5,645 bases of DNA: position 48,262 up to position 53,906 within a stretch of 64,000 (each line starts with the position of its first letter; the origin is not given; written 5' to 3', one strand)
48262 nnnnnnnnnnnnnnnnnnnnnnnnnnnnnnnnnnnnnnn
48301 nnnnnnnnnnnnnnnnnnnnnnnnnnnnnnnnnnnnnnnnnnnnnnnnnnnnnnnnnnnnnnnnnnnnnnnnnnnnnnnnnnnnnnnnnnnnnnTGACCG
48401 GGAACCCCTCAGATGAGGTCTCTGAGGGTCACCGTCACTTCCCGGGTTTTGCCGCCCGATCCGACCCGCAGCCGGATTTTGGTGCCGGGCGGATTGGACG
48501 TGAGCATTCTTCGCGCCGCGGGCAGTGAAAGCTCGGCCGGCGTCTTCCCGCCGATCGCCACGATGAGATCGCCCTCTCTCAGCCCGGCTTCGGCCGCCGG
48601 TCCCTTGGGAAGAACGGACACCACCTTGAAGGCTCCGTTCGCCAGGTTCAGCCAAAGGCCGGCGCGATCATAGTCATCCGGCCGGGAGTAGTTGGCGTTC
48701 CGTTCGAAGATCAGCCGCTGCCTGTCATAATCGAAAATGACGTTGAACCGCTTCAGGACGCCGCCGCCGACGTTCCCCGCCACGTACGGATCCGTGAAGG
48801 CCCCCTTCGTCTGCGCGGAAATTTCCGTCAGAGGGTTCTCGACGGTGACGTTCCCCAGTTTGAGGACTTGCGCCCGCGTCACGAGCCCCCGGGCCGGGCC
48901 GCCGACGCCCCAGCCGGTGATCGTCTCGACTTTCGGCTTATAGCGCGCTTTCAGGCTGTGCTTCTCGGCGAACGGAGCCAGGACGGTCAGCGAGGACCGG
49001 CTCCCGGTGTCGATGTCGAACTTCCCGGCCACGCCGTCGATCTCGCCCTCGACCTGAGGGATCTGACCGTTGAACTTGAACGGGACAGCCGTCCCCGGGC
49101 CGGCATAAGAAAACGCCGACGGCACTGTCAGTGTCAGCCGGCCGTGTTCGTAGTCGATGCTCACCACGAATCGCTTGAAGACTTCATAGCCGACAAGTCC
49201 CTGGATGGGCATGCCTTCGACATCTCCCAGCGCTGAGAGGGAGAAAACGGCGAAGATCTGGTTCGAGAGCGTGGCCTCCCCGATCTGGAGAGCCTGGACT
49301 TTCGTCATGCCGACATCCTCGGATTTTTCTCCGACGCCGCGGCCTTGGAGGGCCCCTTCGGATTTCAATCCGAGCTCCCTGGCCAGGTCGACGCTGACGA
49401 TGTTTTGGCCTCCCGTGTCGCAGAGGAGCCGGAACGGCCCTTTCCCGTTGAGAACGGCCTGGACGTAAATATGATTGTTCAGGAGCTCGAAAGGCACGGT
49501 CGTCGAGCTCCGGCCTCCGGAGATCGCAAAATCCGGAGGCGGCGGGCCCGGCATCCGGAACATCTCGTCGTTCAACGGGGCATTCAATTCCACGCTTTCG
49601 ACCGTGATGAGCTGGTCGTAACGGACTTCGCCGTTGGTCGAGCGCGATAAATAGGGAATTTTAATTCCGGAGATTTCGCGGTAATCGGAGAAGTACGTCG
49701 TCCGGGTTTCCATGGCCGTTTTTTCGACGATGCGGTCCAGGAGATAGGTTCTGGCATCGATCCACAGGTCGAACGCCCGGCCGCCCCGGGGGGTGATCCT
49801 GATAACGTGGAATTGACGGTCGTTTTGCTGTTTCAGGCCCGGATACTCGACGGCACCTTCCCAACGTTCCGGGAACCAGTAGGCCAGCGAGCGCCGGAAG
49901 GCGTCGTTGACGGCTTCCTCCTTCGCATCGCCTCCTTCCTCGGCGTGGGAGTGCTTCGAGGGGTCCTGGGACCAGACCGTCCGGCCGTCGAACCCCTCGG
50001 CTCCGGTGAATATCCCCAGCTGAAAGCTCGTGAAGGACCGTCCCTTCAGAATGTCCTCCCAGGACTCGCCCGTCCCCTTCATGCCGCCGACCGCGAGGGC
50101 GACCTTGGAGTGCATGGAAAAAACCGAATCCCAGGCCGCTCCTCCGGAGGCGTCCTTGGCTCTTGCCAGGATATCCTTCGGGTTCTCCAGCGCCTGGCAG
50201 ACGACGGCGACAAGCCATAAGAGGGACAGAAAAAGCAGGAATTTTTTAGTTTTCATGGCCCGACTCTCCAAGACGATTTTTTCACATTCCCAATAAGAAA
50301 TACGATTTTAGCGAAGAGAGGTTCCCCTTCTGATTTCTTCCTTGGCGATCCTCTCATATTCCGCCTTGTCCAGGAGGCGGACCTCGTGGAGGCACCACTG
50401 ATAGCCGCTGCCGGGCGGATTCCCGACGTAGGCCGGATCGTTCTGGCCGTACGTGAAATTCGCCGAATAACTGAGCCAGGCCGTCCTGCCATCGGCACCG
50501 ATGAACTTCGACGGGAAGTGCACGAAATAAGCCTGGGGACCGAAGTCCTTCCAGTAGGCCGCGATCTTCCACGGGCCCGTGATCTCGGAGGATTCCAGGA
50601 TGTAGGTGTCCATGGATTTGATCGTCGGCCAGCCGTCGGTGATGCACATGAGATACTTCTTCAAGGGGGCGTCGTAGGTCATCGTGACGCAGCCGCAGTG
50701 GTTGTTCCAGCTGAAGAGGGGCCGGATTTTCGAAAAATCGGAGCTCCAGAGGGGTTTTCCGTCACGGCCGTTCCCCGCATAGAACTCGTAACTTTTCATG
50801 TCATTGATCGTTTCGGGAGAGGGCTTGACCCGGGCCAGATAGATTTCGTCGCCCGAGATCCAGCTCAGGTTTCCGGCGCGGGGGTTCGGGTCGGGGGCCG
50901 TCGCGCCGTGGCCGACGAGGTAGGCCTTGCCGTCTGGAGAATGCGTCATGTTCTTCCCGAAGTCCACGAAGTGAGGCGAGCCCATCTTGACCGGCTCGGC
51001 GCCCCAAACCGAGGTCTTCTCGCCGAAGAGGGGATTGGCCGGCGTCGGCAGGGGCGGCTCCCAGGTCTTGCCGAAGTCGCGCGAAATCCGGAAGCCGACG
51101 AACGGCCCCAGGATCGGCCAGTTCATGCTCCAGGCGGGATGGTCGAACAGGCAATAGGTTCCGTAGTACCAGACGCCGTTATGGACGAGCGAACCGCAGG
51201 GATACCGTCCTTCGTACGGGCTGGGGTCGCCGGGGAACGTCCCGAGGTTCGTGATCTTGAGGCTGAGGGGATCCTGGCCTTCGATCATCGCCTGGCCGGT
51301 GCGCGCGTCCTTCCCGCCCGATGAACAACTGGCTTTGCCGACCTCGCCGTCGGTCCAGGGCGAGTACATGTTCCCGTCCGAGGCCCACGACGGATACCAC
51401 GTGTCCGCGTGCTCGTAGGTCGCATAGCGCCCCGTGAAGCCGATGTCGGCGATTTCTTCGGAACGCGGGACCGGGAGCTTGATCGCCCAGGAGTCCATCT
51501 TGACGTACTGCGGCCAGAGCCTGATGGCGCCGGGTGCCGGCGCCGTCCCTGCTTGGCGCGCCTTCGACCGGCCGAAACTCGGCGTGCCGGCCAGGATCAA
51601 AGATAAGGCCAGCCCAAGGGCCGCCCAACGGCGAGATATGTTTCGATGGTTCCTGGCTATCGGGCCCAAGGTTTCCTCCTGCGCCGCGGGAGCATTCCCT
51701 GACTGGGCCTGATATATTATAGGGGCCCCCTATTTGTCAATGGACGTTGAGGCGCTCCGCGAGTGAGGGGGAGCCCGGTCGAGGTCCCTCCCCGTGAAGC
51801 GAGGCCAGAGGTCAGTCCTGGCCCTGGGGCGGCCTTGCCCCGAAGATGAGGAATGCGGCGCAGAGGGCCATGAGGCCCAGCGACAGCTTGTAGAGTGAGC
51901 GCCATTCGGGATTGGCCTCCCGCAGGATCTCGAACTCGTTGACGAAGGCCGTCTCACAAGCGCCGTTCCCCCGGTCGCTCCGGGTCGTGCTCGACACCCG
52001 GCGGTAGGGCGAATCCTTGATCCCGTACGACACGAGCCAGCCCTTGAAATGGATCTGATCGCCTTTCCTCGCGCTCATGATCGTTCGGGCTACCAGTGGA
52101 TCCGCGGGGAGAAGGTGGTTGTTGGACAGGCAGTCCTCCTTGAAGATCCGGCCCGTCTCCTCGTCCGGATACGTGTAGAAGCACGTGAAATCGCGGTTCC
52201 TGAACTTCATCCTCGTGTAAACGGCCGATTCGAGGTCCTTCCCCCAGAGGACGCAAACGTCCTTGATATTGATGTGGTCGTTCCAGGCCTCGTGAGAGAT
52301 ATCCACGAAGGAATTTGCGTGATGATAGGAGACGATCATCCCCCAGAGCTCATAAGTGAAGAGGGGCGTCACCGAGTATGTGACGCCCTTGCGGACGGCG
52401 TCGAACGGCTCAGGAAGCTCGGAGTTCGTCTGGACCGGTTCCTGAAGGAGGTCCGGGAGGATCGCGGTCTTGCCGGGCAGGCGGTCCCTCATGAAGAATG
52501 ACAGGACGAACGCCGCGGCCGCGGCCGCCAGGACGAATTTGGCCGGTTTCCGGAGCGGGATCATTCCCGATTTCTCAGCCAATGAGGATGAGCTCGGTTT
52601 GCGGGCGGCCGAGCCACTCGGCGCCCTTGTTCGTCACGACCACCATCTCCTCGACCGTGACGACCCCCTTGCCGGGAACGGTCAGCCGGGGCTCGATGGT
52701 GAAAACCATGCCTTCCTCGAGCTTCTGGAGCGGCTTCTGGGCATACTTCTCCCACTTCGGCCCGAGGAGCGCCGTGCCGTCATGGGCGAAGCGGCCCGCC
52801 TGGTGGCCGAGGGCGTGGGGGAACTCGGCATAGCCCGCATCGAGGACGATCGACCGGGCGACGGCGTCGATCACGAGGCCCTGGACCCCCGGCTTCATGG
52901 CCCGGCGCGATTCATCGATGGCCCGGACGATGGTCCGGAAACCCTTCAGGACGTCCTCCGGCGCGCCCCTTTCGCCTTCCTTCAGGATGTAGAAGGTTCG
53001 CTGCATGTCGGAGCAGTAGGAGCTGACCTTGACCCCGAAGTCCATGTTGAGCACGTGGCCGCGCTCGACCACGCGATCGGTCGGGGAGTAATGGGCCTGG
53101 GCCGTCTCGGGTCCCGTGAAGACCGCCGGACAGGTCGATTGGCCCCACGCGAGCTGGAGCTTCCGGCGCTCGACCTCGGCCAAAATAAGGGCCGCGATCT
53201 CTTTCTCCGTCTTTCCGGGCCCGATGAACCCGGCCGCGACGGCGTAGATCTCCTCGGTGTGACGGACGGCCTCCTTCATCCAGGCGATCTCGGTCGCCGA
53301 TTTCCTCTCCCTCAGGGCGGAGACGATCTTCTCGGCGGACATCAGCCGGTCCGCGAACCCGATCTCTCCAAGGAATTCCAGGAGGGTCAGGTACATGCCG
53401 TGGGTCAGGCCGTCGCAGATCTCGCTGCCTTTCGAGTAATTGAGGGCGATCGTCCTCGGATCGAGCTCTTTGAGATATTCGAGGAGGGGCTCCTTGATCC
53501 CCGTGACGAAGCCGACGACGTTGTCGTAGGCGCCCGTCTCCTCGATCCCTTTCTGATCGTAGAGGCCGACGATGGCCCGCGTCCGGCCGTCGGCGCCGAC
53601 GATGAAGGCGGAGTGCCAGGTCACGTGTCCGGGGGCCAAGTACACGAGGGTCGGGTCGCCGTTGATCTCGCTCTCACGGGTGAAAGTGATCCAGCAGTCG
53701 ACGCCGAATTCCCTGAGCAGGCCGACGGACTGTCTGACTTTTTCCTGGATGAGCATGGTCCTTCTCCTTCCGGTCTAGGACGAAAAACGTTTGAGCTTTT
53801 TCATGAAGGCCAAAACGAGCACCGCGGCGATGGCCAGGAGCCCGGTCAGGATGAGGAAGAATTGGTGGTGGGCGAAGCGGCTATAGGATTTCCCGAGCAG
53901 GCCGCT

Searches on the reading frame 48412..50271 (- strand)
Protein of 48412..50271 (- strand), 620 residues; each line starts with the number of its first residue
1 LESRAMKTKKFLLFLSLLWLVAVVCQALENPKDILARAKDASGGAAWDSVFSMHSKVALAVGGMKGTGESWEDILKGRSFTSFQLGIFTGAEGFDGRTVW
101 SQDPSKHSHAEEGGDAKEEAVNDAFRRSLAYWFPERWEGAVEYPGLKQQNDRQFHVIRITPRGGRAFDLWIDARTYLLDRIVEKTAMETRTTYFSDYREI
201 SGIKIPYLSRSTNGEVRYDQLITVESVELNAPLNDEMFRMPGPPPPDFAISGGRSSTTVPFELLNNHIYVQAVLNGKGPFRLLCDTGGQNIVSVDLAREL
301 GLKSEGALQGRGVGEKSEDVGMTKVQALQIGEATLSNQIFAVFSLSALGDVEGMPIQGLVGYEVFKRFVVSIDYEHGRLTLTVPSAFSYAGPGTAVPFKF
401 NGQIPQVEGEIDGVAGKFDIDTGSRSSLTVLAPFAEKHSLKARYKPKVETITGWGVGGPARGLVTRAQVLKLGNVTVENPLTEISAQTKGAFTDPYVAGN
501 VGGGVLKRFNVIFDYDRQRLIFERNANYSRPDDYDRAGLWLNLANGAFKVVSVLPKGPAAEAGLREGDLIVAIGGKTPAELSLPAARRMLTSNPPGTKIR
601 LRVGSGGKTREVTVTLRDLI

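Call 82: search_protein_families(library=pfam, proteins=[window:48412-50271:-], max_evalue=0.0001)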
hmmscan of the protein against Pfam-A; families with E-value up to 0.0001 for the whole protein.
window:48412-50271:- (620 aa): 5 families
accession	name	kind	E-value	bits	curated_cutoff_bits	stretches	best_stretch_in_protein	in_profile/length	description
PF13650.11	Asp_protease_2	-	3.3e-16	60.2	24.3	1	270-364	1-90/90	Aspartyl protease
PF17820.7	PDZ_6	-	1.6e-11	44.2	27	1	550-603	2-52/54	PDZ domain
PF13975.11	gag-asp_proteas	-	1.2e-09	39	28.2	1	271-346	2-79/92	gag-polyprotein putative aspartyl protease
PF13180.12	PDZ_2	-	3.2e-08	34.2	27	1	547-616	13-80/80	PDZ domain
PF00595.29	PDZ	-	1.5e-05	25.7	23.2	1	549-593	28-72/81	PDZ domain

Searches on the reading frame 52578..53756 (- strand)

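Call 91: search_protein_families(library=pfam, proteins=[window:52578-53756:-], max_evalue=0.0001)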
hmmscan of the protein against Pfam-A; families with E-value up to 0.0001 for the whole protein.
window:52578-53756:- (393 aa): 1 family
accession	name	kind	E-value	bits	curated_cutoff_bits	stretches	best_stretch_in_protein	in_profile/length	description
PF00557.29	Peptidase_M24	-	5.9e-43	147.5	23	1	159-376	2-208/208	Metallopeptidase family M24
